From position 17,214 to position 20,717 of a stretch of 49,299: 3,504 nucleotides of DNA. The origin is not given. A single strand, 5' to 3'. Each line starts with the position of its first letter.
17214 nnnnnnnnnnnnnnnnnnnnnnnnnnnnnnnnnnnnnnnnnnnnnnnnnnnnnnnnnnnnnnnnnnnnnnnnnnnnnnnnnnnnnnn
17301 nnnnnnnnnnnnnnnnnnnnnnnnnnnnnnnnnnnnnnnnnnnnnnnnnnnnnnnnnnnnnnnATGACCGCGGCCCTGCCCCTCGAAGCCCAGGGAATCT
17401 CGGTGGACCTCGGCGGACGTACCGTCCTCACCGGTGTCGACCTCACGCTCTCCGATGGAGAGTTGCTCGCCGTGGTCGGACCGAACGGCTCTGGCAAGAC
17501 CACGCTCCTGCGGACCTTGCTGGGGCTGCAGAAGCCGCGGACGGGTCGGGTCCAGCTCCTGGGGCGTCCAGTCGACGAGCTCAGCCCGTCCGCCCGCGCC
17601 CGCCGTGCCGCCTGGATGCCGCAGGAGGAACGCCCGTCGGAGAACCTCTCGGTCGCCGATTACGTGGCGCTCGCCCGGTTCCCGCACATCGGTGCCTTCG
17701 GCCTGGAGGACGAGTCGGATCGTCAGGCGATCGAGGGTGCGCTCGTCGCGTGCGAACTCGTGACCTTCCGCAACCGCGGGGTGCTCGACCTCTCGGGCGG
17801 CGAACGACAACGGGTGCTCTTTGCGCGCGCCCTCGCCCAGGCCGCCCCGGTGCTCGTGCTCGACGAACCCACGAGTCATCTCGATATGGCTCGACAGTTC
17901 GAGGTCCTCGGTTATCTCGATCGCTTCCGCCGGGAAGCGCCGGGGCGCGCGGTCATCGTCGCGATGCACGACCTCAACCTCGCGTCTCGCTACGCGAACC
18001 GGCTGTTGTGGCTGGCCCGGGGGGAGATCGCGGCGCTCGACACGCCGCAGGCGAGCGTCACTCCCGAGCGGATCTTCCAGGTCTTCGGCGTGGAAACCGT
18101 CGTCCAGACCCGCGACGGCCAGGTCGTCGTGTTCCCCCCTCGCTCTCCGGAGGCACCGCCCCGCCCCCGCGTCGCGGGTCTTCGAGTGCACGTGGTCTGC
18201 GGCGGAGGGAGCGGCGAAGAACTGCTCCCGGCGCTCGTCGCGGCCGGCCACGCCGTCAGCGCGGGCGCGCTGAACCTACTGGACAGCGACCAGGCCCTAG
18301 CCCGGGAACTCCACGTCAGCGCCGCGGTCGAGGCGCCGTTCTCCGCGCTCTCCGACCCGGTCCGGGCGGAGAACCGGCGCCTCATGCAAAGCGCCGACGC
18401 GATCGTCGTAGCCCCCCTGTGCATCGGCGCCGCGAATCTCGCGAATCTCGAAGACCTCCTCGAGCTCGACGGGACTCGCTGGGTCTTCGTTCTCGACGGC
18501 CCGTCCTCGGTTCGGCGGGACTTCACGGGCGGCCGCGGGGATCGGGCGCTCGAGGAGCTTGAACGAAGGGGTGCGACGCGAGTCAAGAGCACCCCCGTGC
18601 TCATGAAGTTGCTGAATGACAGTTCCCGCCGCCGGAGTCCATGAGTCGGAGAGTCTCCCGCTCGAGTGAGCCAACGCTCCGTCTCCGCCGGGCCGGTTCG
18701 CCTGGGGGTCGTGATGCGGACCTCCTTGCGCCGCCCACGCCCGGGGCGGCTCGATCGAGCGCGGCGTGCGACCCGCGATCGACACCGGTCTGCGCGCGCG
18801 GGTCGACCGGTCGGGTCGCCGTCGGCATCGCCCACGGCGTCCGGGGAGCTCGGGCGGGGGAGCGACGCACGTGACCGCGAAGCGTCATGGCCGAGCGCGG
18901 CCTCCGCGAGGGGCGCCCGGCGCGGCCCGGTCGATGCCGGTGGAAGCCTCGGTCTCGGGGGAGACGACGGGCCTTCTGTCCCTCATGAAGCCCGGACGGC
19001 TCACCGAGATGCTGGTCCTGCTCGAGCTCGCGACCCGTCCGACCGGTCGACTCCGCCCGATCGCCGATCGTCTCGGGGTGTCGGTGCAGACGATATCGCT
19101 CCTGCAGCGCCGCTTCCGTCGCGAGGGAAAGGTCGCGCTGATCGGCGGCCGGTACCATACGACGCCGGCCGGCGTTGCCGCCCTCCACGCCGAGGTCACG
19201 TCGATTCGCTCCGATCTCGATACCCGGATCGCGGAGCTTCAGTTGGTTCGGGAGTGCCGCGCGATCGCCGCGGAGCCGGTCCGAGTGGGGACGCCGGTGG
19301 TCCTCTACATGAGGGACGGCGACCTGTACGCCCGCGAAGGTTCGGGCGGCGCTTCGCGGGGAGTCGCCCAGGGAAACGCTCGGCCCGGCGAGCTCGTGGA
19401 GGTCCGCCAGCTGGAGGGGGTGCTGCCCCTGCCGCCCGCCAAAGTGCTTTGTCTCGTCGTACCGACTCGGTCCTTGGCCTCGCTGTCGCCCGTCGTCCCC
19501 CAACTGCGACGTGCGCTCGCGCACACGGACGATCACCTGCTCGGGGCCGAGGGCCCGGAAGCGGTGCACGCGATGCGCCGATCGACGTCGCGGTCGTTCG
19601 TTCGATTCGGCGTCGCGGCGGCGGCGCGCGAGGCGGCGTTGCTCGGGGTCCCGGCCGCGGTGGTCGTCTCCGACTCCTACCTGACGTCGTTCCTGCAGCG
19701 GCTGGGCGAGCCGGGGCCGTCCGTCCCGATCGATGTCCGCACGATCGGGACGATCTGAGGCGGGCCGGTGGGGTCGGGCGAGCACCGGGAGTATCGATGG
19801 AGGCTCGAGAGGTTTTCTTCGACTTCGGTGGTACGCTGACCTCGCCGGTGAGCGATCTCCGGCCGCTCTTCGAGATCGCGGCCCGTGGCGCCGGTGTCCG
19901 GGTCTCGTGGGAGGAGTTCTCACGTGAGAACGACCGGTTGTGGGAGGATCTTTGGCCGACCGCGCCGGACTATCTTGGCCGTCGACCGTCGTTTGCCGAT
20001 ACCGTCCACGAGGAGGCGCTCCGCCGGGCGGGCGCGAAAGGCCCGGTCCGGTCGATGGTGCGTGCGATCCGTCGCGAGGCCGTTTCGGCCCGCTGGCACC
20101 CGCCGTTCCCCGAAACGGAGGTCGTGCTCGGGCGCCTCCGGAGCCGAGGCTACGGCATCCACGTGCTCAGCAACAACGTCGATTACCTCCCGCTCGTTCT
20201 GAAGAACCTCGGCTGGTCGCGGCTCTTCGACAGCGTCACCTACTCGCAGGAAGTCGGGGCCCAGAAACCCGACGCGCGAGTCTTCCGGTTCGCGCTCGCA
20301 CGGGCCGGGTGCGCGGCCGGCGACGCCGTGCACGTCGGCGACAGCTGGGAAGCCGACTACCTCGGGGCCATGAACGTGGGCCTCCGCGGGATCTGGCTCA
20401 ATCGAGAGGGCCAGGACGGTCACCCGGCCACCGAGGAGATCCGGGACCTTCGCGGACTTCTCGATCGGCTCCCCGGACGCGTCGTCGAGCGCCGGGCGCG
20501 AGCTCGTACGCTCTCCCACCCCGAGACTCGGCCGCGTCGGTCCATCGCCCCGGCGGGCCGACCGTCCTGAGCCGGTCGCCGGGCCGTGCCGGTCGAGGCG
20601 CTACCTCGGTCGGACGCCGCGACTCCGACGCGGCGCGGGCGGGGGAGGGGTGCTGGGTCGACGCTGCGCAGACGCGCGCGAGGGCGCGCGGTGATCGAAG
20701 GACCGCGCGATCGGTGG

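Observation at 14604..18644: Uncharacterised ~150-aa 'HVVCGGG(S/T)G' domain present twice in the corrinoid-uptake operon: free-standing and fused to the BtuD-like ATPase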

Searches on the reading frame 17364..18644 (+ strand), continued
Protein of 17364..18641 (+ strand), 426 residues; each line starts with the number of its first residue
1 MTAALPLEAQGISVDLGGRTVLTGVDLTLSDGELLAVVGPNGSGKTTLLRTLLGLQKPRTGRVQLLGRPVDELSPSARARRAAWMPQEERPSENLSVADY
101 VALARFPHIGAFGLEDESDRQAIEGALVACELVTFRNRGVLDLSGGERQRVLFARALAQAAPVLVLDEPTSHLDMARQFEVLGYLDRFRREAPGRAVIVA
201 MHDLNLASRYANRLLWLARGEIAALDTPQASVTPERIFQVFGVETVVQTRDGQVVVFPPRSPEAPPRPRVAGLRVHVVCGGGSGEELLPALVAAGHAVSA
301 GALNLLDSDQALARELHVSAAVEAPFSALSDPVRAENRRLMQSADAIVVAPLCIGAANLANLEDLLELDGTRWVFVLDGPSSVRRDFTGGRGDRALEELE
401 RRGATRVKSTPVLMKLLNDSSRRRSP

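Call 77: fold_search(model_id=the predicted structure, library=pdb)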
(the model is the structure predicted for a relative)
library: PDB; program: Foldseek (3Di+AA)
matches with E <= 10: 1905; with E <= 0.001: 1294
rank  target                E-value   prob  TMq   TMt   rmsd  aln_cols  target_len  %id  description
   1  4g1u_C                3.3e-27  1.00  0.56  0.89   2.3       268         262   34  X-ray structure of the bacterial heme transporter HmuUV from Yersinia pestis (released 2012-12-19)
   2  4g1u_D                2.0e-26  1.00  0.55  0.89   2.3       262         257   34  X-ray structure of the bacterial heme transporter HmuUV from Yersinia pestis (released 2012-12-19)
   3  5b58_C                3.5e-24  1.00  0.53  0.86   3.4       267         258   34  Inward-facing conformation of ABC heme importer BhuUV in complex with periplasmic heme binding protein BhuT from Burkh (released 2016-11-23)
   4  4hzi_A                6.7e-24  1.00  0.52  0.83   3.5       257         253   21  Crystal structure of the Leptospira interrogans ATPase subunit of an orphan ABC transporter (released 2013-10-30)
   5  4dbl_C                3.2e-23  1.00  0.53  0.90   2.0       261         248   26  Crystal structure of E159Q mutant of BtuCDF (released 2012-03-07)
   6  2qi9_C                4.9e-23  1.00  0.53  0.89   2.1       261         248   27  ABC-transporter BtuCD in complex with its periplasmic binding protein BtuF (released 2007-08-14)
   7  2ihy_B                7.0e-23  1.00  0.54  0.84   2.9       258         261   25  Structure of the Staphylococcus aureus putative ATPase subunit of an ATP-binding cassette (ABC) transporter (released 2007-09-18)
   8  5b57_D                8.4e-23  1.00  0.51  0.84   3.6       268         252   34  Inward-facing conformation of ABC heme importer BhuUV from Burkholderia cenocepacia (released 2016-11-16)
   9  5b58_D                1.2e-22  1.00  0.52  0.86   3.3       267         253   34  Inward-facing conformation of ABC heme importer BhuUV in complex with periplasmic heme binding protein BhuT from Burkh (released 2016-11-23)
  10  5b57_C                1.3e-22  1.00  0.53  0.85   3.5       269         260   34  Inward-facing conformation of ABC heme importer BhuUV from Burkholderia cenocepacia (released 2016-11-16)
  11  5x40_A                2.2e-22  1.00  0.51  0.76   2.5       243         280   31  Structure of a CbiO dimer bound with AMPPCP (released 2017-04-05)
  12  2nq2_C                2.2e-22  1.00  0.51  0.84   3.0       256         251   27  An inward-facing conformation of a putative metal-chelate type ABC transporter. (released 2007-01-02)
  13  9j4r_B                2.5e-22  1.00  0.49  0.60   5.6       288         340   33  Cryo-EM structure of ferric ion importer, FbpBC, from Thermus thermophilus (released 2025-08-13)
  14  4hzi_B                3.0e-22  1.00  0.50  0.83   3.4       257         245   21  Crystal structure of the Leptospira interrogans ATPase subunit of an orphan ABC transporter (released 2013-10-30)
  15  4fi3_C                3.3e-22  1.00  0.54  0.90   2.0       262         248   26  Structure of vitamin B12 transporter BtuCD-F in a nucleotide-bound state (released 2012-09-19)
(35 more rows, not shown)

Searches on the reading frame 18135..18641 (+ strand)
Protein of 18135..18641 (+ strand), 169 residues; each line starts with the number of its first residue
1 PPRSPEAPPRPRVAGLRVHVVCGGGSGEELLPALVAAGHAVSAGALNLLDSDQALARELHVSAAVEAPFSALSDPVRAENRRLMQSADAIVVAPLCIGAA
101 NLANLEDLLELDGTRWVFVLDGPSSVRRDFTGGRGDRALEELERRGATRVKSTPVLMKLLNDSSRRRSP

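Call 8: find_homologous_proteins(query=window:18135-18641:+)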
Query seq(169 aa) (169 aa): 2 proteins with E <= 0.001 among 946 candidates.
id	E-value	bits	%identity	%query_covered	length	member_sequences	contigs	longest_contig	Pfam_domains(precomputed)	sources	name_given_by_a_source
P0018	1.4e-33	134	59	71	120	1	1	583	PF27219.1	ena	-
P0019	2.5e-23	101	40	86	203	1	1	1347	PF27219.1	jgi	jgi:iron complex transport system ATP-binding protein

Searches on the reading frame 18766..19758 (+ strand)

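Call 39: search_protein_families(library=pfam, max_evalue=0.001, proteins=[window:18766-19758:+])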
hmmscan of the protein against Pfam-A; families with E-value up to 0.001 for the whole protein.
window:18766-19758:+ (330 aa): 1 family
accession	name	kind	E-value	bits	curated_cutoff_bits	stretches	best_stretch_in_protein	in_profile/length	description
PF25211.1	DUF7839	-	2.9e-08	34.3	27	1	224-315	4-94/101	Domain of unknown function (DUF7839)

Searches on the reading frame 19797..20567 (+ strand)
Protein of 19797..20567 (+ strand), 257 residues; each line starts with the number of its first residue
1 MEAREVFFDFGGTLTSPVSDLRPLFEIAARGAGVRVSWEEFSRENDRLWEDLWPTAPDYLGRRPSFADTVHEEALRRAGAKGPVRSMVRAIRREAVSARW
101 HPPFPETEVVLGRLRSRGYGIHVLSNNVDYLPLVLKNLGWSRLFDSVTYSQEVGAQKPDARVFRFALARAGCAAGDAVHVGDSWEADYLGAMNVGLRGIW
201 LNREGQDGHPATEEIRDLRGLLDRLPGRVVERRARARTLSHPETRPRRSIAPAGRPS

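Call 39: search_protein_families(library=pfam, max_evalue=0.001, proteins=[window:19797-20567:+])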
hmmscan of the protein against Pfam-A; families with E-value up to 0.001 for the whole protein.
seq(257 aa): 4 families
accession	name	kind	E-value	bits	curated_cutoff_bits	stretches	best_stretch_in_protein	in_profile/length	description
PF00702.32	Hydrolase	-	8.6e-18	65.9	26.4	1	6-195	4-191/191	haloacid dehalogenase-like hydrolase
PF13419.12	HAD_2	-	4.8e-12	46.8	23.8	1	72-200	46-177/178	Haloacid dehalogenase-like hydrolase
PF13242.12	Hydrolase_like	-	2.7e-08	34.1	22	1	156-203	3-50/75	HAD-hyrolase-like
PF12710.13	HAD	-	4.8e-05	24.3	27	1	6-156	1-137/189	haloacid dehalogenase-like hydrolase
